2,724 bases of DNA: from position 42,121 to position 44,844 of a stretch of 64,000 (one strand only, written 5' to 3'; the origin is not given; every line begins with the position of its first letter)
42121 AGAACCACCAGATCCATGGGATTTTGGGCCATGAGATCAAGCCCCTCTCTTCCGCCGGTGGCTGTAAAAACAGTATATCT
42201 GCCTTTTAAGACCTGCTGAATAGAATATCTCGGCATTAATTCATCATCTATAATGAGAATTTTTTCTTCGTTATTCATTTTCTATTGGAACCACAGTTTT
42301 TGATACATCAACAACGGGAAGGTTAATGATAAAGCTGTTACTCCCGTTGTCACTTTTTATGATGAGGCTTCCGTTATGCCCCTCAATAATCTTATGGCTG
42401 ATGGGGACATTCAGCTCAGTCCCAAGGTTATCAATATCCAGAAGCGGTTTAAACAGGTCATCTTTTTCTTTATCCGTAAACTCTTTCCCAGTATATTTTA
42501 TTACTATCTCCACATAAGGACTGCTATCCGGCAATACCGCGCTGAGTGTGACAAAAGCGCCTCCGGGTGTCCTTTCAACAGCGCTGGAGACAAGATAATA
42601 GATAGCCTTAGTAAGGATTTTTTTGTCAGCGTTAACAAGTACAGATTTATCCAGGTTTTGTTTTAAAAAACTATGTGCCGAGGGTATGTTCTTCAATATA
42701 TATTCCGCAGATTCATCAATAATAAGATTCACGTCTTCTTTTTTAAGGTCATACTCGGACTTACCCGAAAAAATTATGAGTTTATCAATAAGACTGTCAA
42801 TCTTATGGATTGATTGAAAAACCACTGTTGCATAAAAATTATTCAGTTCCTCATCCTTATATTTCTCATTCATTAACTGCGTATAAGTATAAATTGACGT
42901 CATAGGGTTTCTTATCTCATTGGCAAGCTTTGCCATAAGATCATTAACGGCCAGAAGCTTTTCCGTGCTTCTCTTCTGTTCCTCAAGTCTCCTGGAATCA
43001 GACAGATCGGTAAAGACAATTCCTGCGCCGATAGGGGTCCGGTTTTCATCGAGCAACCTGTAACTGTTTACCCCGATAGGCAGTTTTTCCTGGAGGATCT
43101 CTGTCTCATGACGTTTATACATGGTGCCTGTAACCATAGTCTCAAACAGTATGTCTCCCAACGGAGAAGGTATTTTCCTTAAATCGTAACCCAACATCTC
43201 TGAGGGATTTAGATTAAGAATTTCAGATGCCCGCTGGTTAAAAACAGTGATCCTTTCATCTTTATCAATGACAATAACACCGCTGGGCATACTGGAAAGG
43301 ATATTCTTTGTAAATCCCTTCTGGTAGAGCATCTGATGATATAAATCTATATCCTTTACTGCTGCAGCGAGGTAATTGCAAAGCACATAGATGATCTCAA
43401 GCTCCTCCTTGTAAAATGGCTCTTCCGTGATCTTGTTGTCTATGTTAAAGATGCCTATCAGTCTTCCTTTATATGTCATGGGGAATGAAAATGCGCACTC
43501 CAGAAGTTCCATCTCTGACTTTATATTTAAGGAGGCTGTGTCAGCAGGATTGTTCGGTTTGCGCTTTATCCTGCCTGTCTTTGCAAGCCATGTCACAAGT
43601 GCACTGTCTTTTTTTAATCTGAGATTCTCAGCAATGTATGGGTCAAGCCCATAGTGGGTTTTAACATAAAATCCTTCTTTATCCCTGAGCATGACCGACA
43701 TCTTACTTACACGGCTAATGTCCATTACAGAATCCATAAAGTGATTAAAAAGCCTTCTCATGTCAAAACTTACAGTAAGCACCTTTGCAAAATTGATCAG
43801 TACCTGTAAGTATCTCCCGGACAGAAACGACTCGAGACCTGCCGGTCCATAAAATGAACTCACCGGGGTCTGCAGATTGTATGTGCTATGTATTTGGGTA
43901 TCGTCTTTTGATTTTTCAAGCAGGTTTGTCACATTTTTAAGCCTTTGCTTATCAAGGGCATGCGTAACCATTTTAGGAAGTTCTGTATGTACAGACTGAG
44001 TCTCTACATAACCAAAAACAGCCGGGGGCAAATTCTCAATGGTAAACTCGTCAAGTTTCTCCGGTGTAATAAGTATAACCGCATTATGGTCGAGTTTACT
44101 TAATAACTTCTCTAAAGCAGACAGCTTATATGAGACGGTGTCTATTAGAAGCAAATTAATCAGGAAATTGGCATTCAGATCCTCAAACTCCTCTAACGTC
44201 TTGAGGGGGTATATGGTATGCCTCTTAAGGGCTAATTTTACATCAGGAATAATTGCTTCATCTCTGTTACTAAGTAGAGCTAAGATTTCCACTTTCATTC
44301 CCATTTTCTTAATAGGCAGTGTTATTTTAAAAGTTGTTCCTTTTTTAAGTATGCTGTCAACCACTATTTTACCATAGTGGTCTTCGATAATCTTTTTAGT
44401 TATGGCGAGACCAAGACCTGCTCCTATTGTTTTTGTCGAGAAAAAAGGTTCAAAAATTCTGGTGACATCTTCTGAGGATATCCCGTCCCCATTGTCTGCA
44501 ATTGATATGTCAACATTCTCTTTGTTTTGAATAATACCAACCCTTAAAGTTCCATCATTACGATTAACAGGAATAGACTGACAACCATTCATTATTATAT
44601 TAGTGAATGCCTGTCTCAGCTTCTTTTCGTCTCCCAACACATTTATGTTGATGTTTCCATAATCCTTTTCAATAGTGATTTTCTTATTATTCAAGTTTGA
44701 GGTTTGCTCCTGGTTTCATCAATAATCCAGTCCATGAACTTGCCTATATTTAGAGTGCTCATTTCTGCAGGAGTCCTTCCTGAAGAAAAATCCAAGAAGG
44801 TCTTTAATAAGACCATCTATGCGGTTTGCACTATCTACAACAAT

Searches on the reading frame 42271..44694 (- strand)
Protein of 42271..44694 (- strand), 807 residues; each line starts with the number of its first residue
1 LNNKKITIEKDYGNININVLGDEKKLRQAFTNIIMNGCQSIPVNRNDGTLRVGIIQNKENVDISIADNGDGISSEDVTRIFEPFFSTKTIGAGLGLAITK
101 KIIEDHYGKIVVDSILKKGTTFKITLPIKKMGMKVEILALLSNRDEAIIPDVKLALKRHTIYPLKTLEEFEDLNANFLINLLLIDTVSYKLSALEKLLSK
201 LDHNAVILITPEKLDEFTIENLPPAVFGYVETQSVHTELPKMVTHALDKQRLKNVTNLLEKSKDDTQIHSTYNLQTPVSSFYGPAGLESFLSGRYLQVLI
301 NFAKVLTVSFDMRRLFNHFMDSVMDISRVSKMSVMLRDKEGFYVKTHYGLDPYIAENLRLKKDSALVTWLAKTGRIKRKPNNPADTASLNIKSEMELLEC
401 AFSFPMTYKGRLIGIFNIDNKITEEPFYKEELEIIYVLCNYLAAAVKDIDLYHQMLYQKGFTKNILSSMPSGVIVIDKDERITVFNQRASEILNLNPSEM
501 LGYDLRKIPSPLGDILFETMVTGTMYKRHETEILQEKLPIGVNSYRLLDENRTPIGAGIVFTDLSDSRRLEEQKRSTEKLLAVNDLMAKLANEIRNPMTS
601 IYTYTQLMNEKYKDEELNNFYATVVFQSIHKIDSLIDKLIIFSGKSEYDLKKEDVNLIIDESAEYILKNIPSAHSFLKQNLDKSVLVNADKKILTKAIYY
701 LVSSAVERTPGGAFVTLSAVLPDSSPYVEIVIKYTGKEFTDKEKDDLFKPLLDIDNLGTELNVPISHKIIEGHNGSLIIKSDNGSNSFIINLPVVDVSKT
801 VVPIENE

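Call 33: search_protein_families(library=ncbifam, proteins=[window:42271-44694:-], max_evalue=0.00001)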
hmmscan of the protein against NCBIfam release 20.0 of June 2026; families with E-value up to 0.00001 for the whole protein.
window:42271-44694:- (807 aa): 76 families (the best 25 are shown)
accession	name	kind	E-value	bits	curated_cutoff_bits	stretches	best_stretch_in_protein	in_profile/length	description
NF008468.0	PRK11360.1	equivalog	4.2e-86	289.7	646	2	451-798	259-612/616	two-component system sensor histidine kinase AtoS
NF007688.0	PRK10364.1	equivalog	6.1e-52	176.9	479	2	19-129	345-452/460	two-component system sensor histidine kinase ZraS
NF046044.1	PnpS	equivalog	5.4e-49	167.2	400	2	2-127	263-390/390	two-component system histidine kinase PnpS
TIGR02966.1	phoR_proteo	equivalog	7.5e-44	150.1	334.2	2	3-125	208-332/333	phosphate regulon sensor histidine kinase PhoR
NF033092.0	HK_WalK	equivalog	7.7e-43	146.9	725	2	2-128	465-594/594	cell wall metabolism sensor histidine kinase WalK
NF053867.1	SprKinKinDBac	equivalog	9.9e-39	133.1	775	2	16-130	388-499/500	sporulation kinase KinD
NF006800.0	PRK09303.1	equivalog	1.4e-33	116.4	342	2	2-130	249-379/383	histidine kinase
NF038348.1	T2SS_HK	subfamily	4e-31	108.1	450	1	5-129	452-574/574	histidine kinase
NF033091.0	HK_VanS_ACDEFG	equivalog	5e-31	107.9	400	2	15-127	179-293/293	vancomycin resistance histidine kinase VanS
NF010411.0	PRK13837.1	equivalog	9.1e-31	106.6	647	1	4-130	539-677/828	two-component system VirA-like sensor kinase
NF052573.1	HisKinEspAMyxo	equivalog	2.9e-29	101.7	1400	2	18-135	496-618/755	serine histidine kinase EspA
NF041777.1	sens_FixL_Rhizob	equivalog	3e-29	102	850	2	18-130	371-483/485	sensor protein FixL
NF008293.1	PRK11073.1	equivalog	4.8e-29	101.7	240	2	3-130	215-349/349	nitrogen regulation protein NR(II)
NF041735.1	hist_kin_RppB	equivalog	3.2e-28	98.7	400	1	5-127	312-438/438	two-component system sensor histidine kinase RppB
NF008312.0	PRK11100.1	equivalog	3.9e-28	98.5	356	2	3-129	348-475/477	two-component system sensor histidine kinase CreC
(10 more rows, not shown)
